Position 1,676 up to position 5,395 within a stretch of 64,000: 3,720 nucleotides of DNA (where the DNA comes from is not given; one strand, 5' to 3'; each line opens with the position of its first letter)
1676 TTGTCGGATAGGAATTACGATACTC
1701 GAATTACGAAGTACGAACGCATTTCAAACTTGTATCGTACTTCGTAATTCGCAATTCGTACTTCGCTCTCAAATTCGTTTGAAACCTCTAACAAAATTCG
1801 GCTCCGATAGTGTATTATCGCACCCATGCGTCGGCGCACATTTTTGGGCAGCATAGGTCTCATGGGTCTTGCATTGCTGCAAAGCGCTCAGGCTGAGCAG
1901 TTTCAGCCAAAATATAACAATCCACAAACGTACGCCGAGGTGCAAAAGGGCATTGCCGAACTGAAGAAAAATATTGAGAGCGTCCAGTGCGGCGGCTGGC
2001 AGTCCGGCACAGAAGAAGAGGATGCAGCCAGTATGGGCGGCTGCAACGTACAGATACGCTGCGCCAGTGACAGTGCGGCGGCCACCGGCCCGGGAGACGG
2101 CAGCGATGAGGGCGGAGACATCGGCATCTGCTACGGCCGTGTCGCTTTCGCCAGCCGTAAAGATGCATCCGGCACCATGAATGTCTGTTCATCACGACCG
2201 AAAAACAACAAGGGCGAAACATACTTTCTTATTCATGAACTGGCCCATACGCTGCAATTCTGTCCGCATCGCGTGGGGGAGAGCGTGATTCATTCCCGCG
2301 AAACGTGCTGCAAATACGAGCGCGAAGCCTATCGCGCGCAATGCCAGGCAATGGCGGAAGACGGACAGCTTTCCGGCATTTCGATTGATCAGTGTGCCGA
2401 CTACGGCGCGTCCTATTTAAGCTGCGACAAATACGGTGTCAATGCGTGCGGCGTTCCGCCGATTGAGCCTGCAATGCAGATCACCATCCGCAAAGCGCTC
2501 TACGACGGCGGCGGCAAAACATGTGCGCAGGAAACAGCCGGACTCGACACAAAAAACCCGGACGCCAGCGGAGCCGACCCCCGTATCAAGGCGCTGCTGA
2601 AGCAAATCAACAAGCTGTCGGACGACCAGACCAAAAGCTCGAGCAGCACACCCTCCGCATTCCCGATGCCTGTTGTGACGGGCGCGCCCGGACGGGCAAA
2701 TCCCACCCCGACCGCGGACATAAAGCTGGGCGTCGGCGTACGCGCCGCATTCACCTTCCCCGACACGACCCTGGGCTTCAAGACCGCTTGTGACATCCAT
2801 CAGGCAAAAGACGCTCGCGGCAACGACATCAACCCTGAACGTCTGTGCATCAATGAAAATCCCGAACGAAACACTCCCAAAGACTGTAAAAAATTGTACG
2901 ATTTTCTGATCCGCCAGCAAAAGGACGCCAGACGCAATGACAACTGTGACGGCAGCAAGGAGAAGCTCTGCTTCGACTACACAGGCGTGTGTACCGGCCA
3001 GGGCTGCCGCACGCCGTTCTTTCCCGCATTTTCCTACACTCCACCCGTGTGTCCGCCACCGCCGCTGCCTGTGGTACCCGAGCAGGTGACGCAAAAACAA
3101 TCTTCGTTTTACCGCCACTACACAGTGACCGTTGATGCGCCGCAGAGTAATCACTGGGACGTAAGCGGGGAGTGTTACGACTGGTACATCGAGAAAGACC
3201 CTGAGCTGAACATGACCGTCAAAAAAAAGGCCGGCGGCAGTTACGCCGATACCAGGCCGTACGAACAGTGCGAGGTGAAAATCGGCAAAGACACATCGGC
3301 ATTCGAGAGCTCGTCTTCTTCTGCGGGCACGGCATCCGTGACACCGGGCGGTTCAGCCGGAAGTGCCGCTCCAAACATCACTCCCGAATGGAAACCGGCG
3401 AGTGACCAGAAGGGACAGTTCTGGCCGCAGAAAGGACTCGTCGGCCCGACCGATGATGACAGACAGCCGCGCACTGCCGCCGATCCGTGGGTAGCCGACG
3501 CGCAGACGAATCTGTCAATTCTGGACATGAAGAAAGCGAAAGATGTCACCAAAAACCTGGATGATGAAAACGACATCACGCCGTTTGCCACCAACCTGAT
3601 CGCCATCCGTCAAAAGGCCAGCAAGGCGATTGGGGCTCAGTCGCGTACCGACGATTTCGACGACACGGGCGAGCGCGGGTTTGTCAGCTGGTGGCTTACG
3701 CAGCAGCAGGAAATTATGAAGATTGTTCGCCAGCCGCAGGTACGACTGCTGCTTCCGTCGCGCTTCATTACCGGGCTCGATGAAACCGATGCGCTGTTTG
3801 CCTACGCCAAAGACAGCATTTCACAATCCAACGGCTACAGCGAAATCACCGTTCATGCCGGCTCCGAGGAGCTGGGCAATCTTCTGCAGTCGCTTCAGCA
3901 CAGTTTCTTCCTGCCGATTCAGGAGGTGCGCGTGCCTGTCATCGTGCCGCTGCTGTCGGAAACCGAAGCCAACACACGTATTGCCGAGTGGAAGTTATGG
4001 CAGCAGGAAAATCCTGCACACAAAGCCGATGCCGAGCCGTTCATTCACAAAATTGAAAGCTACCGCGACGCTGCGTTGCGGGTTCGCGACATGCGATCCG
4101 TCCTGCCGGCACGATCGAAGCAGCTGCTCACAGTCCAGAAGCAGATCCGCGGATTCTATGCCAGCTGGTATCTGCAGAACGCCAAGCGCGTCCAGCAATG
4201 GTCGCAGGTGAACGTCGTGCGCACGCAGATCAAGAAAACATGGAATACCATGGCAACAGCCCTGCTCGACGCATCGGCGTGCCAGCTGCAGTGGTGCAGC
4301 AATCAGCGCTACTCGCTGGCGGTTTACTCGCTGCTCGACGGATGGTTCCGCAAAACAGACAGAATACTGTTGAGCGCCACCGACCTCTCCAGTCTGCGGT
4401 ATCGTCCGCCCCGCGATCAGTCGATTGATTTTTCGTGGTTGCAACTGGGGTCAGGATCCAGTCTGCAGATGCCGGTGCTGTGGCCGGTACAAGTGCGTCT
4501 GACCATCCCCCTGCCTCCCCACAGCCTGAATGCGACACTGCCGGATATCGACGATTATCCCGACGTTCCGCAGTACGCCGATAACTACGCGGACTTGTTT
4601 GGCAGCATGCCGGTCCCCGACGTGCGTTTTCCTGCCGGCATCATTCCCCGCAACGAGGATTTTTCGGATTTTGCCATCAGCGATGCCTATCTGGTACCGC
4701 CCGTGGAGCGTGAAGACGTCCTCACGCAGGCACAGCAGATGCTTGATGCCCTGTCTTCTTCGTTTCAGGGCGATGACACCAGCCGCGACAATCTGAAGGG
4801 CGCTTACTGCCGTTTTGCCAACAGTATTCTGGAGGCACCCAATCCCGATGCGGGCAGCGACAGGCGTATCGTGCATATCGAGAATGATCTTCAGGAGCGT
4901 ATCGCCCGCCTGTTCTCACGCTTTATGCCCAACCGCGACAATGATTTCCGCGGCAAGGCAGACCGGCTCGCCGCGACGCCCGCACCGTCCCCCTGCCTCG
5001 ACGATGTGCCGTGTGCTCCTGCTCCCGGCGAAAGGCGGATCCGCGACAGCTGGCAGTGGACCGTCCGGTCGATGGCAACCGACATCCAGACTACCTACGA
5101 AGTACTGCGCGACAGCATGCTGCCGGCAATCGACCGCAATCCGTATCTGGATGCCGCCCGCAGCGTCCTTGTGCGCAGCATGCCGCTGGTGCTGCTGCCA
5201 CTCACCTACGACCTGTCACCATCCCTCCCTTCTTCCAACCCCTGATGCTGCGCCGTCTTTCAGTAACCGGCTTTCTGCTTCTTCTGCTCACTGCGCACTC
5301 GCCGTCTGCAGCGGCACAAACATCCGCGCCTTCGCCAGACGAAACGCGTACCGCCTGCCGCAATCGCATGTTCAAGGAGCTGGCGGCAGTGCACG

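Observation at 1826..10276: Five-gene translationally coupled operon encoding only exported Cys-rich proteins of unknown family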

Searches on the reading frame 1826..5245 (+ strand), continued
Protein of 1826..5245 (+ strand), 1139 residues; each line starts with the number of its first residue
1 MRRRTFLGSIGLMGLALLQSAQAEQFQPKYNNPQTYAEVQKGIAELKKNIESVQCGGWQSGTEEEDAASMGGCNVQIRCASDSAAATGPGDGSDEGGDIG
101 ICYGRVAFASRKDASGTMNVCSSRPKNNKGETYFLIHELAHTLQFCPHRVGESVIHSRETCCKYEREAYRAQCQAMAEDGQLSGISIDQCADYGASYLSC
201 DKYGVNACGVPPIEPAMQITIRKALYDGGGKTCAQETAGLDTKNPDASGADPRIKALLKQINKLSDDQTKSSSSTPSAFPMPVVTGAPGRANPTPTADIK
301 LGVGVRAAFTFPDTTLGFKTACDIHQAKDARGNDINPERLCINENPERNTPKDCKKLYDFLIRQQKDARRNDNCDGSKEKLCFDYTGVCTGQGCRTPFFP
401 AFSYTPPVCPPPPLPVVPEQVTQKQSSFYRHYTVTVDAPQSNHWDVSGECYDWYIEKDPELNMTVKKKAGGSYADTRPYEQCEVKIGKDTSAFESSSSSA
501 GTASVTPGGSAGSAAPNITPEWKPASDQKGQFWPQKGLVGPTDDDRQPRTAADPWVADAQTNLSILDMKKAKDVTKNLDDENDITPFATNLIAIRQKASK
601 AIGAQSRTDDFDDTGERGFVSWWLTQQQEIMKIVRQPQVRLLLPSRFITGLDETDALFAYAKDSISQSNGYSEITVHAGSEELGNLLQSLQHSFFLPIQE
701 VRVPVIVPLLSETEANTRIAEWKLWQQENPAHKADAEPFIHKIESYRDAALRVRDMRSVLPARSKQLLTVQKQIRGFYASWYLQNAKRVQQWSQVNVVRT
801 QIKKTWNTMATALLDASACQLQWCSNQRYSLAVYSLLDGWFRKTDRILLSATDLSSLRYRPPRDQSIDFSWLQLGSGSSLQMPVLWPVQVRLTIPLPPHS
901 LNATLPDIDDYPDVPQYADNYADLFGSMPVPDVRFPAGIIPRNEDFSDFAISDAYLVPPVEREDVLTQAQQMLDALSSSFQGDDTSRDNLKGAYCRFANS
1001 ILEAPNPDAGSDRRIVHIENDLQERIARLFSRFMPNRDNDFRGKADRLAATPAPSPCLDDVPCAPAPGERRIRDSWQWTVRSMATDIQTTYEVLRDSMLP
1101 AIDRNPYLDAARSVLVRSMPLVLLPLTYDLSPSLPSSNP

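Call 92: list_cluster_members(proteins=[L024:13746-15557:+, L027:14842-17319:+, L028:14741-17143:+, L030:9080-11608:+, L031:17494-20451:+, L001:14473-16275:+, L006:14728-17205:+, L008:7455-9275:+, L011:8085-9923:+, L017:6479-8899:+])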
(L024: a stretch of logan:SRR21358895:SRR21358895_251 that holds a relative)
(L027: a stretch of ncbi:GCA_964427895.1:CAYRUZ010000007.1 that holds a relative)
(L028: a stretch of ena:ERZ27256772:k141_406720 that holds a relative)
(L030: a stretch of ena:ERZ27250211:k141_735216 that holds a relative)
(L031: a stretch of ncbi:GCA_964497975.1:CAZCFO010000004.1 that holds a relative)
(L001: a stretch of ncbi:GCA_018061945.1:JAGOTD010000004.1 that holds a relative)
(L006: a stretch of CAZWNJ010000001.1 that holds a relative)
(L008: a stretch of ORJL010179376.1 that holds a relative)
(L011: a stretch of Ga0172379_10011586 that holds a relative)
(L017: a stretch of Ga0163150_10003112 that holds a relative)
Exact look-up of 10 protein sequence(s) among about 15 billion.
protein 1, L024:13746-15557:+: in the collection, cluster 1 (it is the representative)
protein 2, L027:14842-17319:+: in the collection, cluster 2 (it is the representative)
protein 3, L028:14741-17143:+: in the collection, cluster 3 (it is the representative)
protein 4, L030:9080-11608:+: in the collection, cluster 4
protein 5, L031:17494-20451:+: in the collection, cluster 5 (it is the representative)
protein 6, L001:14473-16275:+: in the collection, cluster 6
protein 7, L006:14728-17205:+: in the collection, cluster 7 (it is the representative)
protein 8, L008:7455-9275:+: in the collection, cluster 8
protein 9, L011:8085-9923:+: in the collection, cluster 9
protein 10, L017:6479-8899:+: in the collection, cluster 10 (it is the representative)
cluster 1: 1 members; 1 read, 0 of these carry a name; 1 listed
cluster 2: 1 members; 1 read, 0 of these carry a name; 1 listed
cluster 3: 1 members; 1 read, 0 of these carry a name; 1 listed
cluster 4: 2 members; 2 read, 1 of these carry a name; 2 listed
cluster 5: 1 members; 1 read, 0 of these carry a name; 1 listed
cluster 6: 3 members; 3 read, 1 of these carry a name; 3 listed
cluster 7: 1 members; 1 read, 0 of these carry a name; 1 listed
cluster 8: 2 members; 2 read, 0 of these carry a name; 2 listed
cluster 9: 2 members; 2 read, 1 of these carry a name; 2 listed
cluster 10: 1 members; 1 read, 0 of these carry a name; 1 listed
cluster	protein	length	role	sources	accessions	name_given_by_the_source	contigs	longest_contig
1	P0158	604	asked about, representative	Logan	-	-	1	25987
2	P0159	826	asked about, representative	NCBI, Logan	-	-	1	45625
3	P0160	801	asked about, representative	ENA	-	-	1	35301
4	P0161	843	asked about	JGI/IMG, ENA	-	hypothetical protein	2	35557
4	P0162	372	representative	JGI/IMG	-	-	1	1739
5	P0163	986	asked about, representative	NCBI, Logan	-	-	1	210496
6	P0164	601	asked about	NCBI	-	-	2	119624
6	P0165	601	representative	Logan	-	-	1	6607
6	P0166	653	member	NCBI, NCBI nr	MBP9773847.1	MAG: hypothetical protein KBD00_04435 [Candidatus Peribacteraceae bacterium] | hypothetical protein [Candidatus Peribacteraceae bacterium]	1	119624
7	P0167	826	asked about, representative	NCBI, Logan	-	-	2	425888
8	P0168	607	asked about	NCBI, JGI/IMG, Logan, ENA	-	-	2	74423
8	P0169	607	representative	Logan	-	-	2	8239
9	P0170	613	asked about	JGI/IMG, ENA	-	-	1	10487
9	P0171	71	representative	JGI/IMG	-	hypothetical protein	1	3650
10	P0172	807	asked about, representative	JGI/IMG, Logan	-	-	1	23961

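Call 93: find_encoding_contigs(protein=P0006, flank=10000, max_places=1)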
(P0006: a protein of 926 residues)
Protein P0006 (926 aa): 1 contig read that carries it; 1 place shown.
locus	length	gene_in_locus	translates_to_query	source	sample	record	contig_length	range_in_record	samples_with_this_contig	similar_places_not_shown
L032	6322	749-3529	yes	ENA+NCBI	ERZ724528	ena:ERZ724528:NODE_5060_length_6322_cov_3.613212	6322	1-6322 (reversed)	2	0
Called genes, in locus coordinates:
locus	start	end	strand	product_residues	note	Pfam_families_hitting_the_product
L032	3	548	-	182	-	?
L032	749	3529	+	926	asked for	-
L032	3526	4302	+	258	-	-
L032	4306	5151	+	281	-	-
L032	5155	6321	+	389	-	?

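Call 94: find_encoding_contigs(protein=P0007, flank=10000, max_places=1)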
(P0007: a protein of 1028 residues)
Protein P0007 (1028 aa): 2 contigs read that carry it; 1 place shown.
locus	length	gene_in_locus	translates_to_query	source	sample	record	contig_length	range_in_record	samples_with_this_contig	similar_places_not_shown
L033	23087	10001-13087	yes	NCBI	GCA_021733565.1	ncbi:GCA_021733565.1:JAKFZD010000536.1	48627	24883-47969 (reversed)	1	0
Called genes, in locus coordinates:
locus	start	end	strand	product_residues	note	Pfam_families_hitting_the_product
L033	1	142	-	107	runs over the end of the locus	PF02675:AdoMet_dc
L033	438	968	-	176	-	-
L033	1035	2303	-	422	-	PF00275:EPSP_synthase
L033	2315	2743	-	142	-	PF01252:Peptidase_A8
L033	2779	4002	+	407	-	PF01098:FTSW_RODA_SPOVE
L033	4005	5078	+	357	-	PF03033:Glyco_transf_28, PF04101:Glyco_tran_28_C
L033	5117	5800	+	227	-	PF00160:Pro_isomerase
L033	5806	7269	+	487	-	PF00749:tRNA-synt_1c, PF19269:Anticodon_2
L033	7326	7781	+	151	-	-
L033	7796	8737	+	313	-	PF01565:FAD_binding_4, PF02873:MurB_C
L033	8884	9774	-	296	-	PF00436:SSB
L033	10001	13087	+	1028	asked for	-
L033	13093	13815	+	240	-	-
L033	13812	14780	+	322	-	-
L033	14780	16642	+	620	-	-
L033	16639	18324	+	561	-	-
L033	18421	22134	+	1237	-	PF02811:PHP, PF07733:DNA_pol3_alpha, PF17657:DNA_pol3_finger, PF14579:HHH_6, PF01336:tRNA_anti-codon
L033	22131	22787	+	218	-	PF01300:Sua5_yciO_yrdC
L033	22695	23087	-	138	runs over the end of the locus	-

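Call 96: list_cluster_members(proteins=[L033:14780-16639:+, L010:12321-14135:+, L012:4862-6667:+, L020:13237-16113:+, L032:5155-6321:+, L015:3711-6473:+, L007:14594-15310:+])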
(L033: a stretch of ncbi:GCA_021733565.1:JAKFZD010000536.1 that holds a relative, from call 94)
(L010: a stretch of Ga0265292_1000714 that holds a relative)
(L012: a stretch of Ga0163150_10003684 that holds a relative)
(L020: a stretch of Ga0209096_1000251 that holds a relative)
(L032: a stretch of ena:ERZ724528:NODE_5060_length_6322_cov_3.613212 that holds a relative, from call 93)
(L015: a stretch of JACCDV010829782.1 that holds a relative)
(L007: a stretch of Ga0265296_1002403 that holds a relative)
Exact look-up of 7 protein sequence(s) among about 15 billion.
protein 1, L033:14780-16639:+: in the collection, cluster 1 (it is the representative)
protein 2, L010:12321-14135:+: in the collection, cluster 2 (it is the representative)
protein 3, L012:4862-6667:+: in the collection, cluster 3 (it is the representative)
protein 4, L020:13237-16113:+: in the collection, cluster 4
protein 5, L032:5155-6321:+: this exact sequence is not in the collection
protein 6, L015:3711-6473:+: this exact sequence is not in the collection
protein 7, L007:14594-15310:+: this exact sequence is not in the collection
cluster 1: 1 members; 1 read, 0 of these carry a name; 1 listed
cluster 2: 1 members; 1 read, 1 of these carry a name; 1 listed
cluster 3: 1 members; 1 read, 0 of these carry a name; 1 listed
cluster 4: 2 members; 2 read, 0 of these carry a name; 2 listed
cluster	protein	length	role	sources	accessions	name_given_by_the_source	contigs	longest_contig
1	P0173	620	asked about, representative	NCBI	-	-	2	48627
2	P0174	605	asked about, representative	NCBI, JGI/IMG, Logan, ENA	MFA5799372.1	MAG: hypothetical protein WC840_00245 [Candidatus Peribacteraceae bacterium]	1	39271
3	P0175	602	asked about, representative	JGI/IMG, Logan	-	-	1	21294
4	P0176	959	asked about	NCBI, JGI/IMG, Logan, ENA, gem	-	-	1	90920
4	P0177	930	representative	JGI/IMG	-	-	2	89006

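Call 119: search_protein_families(library=pfam, proteins=[P0134, P0091, P0152, P0085, P0131, P0126], max_evalue=0.01)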
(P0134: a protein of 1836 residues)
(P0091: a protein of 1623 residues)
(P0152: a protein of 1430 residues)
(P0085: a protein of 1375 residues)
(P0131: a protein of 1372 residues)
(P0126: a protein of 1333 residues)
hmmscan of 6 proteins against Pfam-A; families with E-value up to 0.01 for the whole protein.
P0134 (1836 aa): 0 families

P0091 (1623 aa): 0 families

P0152 (1430 aa): 1 family
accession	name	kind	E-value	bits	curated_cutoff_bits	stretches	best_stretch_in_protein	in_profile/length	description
PF01391.23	Collagen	-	3.8e-05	23.8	27.2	1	352-393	12-53/60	Collagen triple helix repeat (20 copies)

P0085 (1375 aa): 1 family
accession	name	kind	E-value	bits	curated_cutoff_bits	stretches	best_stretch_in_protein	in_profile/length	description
PF09496.15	CENP-O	-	0.0067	17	23.9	0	845-923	77-150/197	Cenp-O kinetochore centromere component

P0131 (1372 aa): 0 families

P0126 (1333 aa): 0 families
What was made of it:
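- Tried and rejected: The six longest were scanned instead, and only a sub-threshold collagen-repeat hit appeared (call 119).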

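Call 120: search_protein_families(library=pfam, proteins=[P0163, P0176, P0159, P0160, P0161, P0167, P0172, L027:17319-19184:+, L006:17205-18917:+, L031:16445-17494:+], max_evalue=0.01)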
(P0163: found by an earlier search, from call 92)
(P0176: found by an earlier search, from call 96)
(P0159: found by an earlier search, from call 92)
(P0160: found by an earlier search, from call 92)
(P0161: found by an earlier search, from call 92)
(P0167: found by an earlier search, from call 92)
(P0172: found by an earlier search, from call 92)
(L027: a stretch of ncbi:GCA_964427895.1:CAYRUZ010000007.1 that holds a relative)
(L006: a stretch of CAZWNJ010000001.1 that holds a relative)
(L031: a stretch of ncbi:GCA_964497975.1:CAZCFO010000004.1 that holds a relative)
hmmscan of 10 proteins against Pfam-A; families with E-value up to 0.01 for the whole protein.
P0163 (986 aa): 0 families

P0176 (959 aa): 0 families

P0159 (826 aa): 0 families

P0160 (801 aa): 0 families

P0161 (843 aa): 0 families

P0167 (826 aa): 0 families

P0172 (807 aa): 0 families

L027:17319-19184:+ (622 aa): 0 families

L006:17205-18917:+ (571 aa): 0 families

L031:16445-17494:+ (350 aa): 0 families
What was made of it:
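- On Any characterised protein family (five core proteins): Long variants have no Pfam domains (calls 119, 120).
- No known adhesion domain (Ig-like, lectin, FG-GAP) was found, even in the longest relatives (calls 119, 120).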

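Call 121: search_protein_families(library=phrogs, proteins=[window:1826-5242:+], max_evalue=0.01)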
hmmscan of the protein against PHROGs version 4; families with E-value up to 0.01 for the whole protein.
window:1826-5242:+ (1139 aa): 0 families

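Call 122: search_protein_families(library=padloc, proteins=[window:1826-5242:+], max_evalue=0.01)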
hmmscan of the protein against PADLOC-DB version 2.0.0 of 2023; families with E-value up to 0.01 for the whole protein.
window:1826-5242:+ (1139 aa): 0 families

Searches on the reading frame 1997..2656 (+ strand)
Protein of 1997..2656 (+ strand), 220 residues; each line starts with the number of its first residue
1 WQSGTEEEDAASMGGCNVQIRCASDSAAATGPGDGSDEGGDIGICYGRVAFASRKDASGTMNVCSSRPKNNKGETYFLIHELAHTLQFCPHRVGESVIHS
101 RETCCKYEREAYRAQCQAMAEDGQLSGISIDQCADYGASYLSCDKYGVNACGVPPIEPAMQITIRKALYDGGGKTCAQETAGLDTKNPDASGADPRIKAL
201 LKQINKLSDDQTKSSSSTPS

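Call 22: search_protein_families(library=pfam, proteins=[window:1997-2656:+], max_evalue=10)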
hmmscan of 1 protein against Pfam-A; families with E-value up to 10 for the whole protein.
seq(220 aa): 0 families
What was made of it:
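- On Peptidase M76 (Atp23), for the g1 insertion domain: The window domain has no Pfam hit even at E<=10 (call 22).
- The window copy of the zincin-like domain gets no Pfam hit at all (call 22).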

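Call 23: search_solved_structures(query=window:1997-2656:+, max_evalue=10, show_alignments=2)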
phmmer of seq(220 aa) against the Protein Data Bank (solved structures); distinct sequences matched with E-value up to 10: 4.
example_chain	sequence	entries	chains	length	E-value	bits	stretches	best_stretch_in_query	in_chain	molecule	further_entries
4lhe_A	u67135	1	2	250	0.74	13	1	145-192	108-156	Thermostable monoacylglycerol lipase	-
4ke9_A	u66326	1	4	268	0.83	12.8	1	145-192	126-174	Thermostable monoacylglycerol lipase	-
3rli_A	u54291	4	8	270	0.84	12.8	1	145-192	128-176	Thermostable monoacylglycerol lipase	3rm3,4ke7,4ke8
4ke6_A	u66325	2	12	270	0.84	12.8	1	145-192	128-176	Thermostable monoacylglycerol lipase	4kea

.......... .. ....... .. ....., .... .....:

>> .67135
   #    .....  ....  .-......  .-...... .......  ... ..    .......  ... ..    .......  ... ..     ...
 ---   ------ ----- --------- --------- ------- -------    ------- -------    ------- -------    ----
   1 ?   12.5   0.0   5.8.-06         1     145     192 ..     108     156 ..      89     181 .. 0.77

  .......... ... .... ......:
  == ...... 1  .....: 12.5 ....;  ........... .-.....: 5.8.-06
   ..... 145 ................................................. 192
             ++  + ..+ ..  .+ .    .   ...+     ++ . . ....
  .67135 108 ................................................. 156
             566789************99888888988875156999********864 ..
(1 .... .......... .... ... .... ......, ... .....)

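Call 101: search_protein_families(library=pfam, alignment_id=A14, max_evalue=5)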
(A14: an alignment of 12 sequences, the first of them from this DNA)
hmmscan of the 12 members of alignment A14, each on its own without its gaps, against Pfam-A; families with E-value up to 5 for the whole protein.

A. member 1, seq(195 aa): 0 families

B. families by the number of members that match (of 12 scanned): 9 families
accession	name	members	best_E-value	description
PF09768.15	Peptidase_M76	3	0.00067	Peptidase M76 family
PF14891.12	Peptidase_M91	2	0.035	Effector protein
PF13699.11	eCIS_core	2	0.1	eCIS core domain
PF19328.4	DAP_DH_C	1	0.0078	2,4-diaminopentanoate dehydrogenase C-terminal domain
PF20573.4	DUF6782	1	0.036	Putative metallopeptidase family (DUF6782)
PF02349.20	MSG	1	0.058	Major surface glycoprotein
PF19527.4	DUF6055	1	0.2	Family of unknown function (DUF6055)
PF11475.13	VP_N-CPKC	1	0.21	Virion protein N terminal domain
PF01863.23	YgjP-like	1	0.38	YgjP-like, metallopeptidase domain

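Call 102: search_solved_structures(query=A14, max_evalue=10, show_alignments=3)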
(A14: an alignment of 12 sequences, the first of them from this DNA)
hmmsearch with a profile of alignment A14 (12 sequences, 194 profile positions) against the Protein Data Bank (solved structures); distinct sequences matched with E-value up to 10: 0.
